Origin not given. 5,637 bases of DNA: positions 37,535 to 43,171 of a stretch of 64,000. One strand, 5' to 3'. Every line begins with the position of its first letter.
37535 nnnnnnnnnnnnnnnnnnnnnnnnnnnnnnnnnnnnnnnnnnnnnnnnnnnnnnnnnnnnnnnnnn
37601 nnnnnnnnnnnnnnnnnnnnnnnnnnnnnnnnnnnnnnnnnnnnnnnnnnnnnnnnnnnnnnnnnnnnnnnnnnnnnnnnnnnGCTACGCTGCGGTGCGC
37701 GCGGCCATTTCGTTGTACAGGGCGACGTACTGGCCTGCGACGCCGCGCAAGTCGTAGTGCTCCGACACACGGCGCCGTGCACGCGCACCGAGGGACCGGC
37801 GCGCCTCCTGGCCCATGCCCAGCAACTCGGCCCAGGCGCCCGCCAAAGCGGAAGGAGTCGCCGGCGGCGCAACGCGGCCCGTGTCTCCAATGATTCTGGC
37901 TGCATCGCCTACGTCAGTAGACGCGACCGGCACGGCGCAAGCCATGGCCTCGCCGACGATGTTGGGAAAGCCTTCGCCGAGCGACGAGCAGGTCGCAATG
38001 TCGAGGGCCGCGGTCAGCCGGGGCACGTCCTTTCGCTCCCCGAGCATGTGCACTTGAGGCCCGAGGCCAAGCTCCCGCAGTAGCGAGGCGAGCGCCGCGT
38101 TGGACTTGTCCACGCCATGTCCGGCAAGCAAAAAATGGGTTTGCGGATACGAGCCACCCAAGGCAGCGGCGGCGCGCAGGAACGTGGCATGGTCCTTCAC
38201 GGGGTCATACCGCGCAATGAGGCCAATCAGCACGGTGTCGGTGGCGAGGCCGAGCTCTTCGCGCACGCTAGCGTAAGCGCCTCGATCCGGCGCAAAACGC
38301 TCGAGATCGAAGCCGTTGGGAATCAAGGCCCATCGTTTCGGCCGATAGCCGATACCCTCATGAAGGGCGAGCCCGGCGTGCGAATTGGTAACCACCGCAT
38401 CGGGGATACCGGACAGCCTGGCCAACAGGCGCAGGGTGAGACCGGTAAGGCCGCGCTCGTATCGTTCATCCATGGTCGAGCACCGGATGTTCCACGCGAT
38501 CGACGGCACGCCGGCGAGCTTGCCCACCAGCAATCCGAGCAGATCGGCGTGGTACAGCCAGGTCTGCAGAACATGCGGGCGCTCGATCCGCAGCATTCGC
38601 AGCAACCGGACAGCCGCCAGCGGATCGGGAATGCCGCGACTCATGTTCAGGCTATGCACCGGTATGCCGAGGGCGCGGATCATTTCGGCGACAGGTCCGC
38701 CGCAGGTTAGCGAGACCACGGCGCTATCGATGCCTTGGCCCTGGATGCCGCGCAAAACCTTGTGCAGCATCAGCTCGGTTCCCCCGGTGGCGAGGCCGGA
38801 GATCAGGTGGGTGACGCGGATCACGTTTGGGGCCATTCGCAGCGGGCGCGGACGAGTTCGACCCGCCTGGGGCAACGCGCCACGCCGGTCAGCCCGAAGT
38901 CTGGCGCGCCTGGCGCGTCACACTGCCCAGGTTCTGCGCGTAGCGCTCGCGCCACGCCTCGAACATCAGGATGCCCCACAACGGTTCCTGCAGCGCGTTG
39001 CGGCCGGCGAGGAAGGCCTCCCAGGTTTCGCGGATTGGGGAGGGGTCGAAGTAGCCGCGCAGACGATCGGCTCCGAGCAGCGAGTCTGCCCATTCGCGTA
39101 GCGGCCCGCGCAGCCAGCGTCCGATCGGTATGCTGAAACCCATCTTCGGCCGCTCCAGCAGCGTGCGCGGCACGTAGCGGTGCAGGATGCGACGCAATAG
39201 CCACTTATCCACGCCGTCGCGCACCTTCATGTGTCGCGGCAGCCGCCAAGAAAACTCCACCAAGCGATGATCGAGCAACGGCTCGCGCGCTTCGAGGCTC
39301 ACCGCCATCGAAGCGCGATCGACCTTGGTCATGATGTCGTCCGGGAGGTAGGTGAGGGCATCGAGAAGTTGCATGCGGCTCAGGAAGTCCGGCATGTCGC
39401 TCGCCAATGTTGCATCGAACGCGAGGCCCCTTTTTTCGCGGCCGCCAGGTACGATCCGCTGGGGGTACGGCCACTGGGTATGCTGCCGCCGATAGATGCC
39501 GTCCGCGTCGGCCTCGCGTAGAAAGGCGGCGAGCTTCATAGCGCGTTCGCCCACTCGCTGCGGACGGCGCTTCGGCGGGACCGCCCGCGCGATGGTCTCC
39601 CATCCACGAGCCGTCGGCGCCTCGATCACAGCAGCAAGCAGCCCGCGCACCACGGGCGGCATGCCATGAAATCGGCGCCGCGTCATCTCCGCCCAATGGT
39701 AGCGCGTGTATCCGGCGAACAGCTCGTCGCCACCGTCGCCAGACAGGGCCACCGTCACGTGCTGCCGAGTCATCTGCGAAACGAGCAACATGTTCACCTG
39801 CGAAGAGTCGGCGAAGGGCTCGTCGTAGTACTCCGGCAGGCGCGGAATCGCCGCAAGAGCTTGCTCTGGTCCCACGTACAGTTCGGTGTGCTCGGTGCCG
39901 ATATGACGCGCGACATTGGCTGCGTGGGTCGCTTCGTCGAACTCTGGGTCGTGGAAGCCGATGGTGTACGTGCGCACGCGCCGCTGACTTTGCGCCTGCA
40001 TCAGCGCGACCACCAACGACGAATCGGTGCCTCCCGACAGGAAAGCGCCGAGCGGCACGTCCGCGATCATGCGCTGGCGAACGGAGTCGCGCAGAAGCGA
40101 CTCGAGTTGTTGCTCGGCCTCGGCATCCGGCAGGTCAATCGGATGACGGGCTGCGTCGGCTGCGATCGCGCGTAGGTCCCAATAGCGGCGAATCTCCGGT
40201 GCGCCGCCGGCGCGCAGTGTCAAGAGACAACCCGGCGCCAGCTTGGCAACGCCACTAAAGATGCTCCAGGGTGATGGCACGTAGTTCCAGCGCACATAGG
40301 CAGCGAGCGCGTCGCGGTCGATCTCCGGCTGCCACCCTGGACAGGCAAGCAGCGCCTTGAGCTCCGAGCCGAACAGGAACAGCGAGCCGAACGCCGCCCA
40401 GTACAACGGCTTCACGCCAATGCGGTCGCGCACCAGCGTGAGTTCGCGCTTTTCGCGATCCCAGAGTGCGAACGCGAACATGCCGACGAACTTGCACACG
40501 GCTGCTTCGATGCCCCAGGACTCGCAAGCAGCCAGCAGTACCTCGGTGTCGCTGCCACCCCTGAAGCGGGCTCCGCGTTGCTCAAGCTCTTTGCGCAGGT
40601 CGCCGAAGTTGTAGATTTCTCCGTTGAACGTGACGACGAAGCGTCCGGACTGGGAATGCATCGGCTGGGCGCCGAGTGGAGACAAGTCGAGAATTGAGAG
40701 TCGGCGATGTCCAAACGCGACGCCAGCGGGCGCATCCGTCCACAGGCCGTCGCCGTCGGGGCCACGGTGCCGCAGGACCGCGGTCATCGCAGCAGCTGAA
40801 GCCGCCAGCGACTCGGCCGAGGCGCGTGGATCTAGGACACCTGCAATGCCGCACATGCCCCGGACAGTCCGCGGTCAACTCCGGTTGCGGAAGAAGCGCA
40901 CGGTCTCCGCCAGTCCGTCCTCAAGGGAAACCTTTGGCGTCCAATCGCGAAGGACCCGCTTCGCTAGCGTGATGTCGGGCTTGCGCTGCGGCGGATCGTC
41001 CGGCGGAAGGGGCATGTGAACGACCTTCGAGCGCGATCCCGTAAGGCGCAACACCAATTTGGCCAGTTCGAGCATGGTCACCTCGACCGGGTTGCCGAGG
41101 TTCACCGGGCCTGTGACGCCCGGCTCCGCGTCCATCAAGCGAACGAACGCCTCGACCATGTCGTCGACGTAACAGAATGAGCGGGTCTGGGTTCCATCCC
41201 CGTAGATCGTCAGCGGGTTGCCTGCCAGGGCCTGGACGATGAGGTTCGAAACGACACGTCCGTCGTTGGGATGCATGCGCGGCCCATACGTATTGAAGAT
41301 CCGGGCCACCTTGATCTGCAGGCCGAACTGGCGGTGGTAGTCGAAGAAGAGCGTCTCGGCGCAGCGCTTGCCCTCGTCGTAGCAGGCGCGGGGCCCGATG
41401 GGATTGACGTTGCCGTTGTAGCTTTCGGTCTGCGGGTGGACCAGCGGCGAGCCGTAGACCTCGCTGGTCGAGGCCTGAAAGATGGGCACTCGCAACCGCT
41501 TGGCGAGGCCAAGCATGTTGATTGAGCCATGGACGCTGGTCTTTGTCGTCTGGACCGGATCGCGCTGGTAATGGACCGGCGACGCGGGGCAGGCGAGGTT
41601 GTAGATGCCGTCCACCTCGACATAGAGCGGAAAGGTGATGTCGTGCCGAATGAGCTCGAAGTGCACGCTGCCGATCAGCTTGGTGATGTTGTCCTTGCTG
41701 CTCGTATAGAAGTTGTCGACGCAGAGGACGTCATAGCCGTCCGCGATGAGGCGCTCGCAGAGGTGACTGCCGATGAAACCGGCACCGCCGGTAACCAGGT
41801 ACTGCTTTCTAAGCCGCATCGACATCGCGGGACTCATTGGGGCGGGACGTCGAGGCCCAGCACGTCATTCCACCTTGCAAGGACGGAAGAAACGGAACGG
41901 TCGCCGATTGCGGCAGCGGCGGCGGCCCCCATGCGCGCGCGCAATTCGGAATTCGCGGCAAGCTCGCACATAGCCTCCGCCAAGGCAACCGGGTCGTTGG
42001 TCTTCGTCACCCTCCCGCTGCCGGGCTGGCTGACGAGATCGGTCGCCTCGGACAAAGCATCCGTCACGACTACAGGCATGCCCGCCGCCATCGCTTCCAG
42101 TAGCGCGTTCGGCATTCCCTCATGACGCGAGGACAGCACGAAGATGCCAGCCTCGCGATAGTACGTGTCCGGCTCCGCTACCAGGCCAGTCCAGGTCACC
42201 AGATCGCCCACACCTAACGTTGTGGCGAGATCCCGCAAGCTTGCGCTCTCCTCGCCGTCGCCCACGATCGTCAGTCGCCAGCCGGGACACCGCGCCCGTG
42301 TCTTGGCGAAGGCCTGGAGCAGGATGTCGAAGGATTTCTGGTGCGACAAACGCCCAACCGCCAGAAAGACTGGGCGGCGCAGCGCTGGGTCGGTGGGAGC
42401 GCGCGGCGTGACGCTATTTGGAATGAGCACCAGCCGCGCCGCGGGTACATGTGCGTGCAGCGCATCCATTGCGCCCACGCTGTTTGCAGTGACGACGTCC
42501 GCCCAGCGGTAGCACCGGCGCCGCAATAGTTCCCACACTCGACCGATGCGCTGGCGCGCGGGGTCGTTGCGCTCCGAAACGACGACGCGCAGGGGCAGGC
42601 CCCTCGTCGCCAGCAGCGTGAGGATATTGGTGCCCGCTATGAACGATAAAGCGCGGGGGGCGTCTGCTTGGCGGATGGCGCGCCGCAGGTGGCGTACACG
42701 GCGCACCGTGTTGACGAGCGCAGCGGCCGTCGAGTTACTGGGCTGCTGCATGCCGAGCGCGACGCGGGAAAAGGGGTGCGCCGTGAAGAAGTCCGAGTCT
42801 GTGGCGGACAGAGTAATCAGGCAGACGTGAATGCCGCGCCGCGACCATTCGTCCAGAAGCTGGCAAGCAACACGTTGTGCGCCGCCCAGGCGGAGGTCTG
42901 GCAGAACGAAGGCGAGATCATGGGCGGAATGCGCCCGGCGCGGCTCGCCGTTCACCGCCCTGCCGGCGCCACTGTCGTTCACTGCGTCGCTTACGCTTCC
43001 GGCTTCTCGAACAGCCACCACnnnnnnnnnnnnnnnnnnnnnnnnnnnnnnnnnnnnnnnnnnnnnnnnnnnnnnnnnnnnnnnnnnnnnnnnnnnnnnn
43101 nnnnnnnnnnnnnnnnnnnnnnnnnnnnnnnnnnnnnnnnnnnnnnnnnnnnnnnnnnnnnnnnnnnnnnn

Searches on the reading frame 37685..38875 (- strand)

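Call 17: search_protein_families(library=pfam, proteins=[window:37685-38875:-], max_evalue=0.001)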
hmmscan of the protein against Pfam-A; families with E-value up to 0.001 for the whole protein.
window:37685-38875:- (396 aa): 4 families
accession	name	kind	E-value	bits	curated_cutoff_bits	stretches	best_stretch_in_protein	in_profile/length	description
PF13692.12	Glyco_trans_1_4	-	3.6e-25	89.3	27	1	217-352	4-140/142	Glycosyl transferases group 1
PF00534.26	Glycos_transf_1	-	1.6e-21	77.1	26.4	1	205-369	6-172/172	Glycosyl transferases group 1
PF13439.12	Glyco_transf_4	-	2.2e-14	54.3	28.5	1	31-193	2-170/170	Glycosyltransferase Family 4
PF13579.12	Glyco_trans_4_4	-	4.3e-12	47.1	29.7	1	31-188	1-158/158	Glycosyl transferase 4-like domain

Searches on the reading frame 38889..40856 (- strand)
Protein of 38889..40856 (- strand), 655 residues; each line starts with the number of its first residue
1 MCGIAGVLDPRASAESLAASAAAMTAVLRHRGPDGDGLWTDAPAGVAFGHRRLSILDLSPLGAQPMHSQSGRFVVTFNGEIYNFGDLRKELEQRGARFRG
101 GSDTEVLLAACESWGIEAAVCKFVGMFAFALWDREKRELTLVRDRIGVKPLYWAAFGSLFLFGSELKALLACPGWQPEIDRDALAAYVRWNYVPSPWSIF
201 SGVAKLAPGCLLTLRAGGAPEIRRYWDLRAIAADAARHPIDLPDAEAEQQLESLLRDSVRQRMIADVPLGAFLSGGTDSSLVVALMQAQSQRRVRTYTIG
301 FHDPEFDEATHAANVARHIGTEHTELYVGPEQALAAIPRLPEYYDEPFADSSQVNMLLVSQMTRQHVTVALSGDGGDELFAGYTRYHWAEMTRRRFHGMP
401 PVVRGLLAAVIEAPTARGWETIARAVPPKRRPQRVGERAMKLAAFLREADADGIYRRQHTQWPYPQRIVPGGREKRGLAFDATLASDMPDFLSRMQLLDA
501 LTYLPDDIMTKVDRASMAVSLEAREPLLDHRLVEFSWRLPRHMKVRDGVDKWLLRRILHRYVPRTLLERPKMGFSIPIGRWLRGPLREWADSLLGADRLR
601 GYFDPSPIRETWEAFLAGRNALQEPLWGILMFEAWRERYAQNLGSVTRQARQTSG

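Call 8: search_protein_families(library=ncbifam, proteins=[window:38889-40856:-], max_evalue=0.001)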
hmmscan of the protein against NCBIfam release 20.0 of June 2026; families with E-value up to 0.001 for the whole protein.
window:38889-40856:- (655 aa): 10 families
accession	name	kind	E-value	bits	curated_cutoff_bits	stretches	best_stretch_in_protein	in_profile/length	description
TIGR03108.1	eps_aminotran_1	hypoth_equivalog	2.1e-178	594.9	816.9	1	1-635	1-624/628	XrtA/PEP-CTERM system amidotransferase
TIGR01536.1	asn_synth_AEB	equivalog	1e-149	499.9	267.1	1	2-574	1-517/517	asparagine synthase (glutamine-hydrolyzing)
TIGR03104.1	trio_amidotrans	equivalog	5.2e-121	404.7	570.1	2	1-389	1-386/589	N-acetylglutaminylglutamine amidotransferase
NF006949.0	PRK09431.1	equivalog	3.3e-84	283.4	499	3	1-170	1-166/554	asparagine synthase B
NF033535.1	lass_lactam_cya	exception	5.8e-69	233.3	525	2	1-385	1-382/668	lasso peptide isopeptide bond-forming cyclase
NF033561.1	macrolact_Ik_Al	subfamily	5.6e-21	74.7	300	1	115-635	70-554/561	albusnodin/ikarugamycin family macrolactam cyclase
TIGR01134.1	purF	equivalog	6e-10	39.1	350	1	47-169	67-199/432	amidophosphoribosyltransferase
TIGR01135.1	glmS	equivalog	9.4e-08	31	418.05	1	62-170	83-198/607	glutamine--fructose-6-phosphate transaminase (isomerizing)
NF001484.0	PRK00331.1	subfamily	1.8e-07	29.9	381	1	63-138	85-169/601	isomerizing glutamine--fructose-6-phosphate transaminase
TIGR00552.1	nadE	equivalog_domain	0.00019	20.8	63.65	1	246-336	4-94/251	NAD(+) synthase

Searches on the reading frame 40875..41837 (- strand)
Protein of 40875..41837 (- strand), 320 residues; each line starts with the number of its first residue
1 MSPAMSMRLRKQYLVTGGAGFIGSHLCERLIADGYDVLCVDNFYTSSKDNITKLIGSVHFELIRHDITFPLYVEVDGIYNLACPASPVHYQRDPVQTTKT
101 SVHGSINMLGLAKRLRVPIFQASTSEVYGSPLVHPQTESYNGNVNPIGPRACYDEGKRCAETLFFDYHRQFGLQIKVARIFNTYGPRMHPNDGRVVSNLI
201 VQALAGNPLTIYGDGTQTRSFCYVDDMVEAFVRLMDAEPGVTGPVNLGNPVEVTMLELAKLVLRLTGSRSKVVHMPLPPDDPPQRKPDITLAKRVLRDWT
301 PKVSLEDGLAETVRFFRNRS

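Call 8: search_protein_families(library=ncbifam, proteins=[window:40875-41837:-], max_evalue=0.001)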
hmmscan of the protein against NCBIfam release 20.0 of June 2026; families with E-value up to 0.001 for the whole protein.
window:40875-41837:- (320 aa): 23 families
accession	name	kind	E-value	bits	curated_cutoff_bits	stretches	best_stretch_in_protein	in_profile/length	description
TIGR01181.1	dTDP_gluc_dehyt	equivalog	4.9e-37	127.7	365.1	1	13-318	2-313/321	dTDP-glucose 4,6-dehydratase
TIGR04180.1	EDH_00030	hypoth_equivalog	1.3e-35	122.9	475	1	14-273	2-263/297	NAD-dependent 4,6-dehydratase LegB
NF005998.1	PRK08125.1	equivalog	9.8e-30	103.5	777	1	4-273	309-592/649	bifunctional UDP-4-amino-4-deoxy-L-arabinose formyltransferase/UDP-glucuronic acid oxidase ArnA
NF008872.0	PRK11908.1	equivalog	2.1e-25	89.5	294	1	11-266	2-271/349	bifunctional UDP-4-keto-pentose/UDP-xylose synthase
TIGR01179.1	galE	equivalog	1.2e-24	86.8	262.3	1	14-314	3-323/332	UDP-glucose 4-epimerase GalE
NF007582.0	PRK10217.1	equivalog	1.7e-20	73.4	698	1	11-257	2-261/355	dTDP-glucose 4,6-dehydratase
NF011728.1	PRK15181.1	equivalog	1.8e-20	73.2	760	1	10-231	15-245/348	Vi polysaccharide biosynthesis UDP-N-acetylglucosaminuronic acid C-4 epimerase TviC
TIGR02197.1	heptose_epim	equivalog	8.7e-19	67.8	274.6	1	14-280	2-274/316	ADP-glyceromanno-heptose 6-epimerase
NF007490.0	PRK10084.1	subfamily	9.7e-19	67.6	649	1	13-316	3-334/361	dTDP-glucose 4,6-dehydratase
NF047922.1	GDPFucSynFcl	equivalog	6.6e-18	65.2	500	1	166-317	147-302/308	GDP-L-fucose synthase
NF007956.0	PRK10675.1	subfamily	4.2e-12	45.9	394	1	13-313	3-326/338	UDP-glucose 4-epimerase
TIGR01777.1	yfcH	hypoth_equivalog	1.9e-11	44.1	207.35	1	203-276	182-250/292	TIGR01777 family oxidoreductase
NF041015.1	UDPsulfquin_syn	equivalog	3.2e-11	42.8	575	1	193-240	236-283/384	UDP-sulfoquinovose synthase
NF047837.1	UDPAcbARedWbcJ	equivalog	3.6e-11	42.6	500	1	152-273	102-222/372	UDP-2-acetamido-2,6-beta-L-arabino-hexul-4-ose reductase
NF008360.0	PRK11150.1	equivalog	8.2e-10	38.4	452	1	14-278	3-265/310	ADP-glyceromanno-heptose 6-epimerase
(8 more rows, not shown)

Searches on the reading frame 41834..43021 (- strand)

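Call 6: search_protein_families(library=pfam, proteins=[window:41834-43021:-], max_evalue=0.01)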
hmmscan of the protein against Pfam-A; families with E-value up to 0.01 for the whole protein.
window:41834-43021:- (395 aa): 6 families
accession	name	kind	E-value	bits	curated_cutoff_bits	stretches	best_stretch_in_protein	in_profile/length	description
PF00534.26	Glycos_transf_1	-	6.5e-36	123.9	26.4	1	214-369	13-170/172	Glycosyl transferases group 1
PF13692.12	Glyco_trans_1_4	-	5.9e-35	121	27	1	216-357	1-142/142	Glycosyl transferases group 1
PF13439.12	Glyco_transf_4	-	2.7e-12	47.5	28.5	1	46-205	2-167/170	Glycosyltransferase Family 4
PF13579.12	Glyco_trans_4_4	-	4.1e-12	47.1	29.7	1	46-202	1-157/158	Glycosyl transferase 4-like domain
PF20706.3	GT4-conflict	-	7.2e-09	35.5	26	1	191-322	171-313/385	Family 4 Glycosyltransferase in conflict systems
PF13524.12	Glyco_trans_1_2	-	0.0054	17.1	25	0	286-371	42-128/144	Glycosyl transferase-like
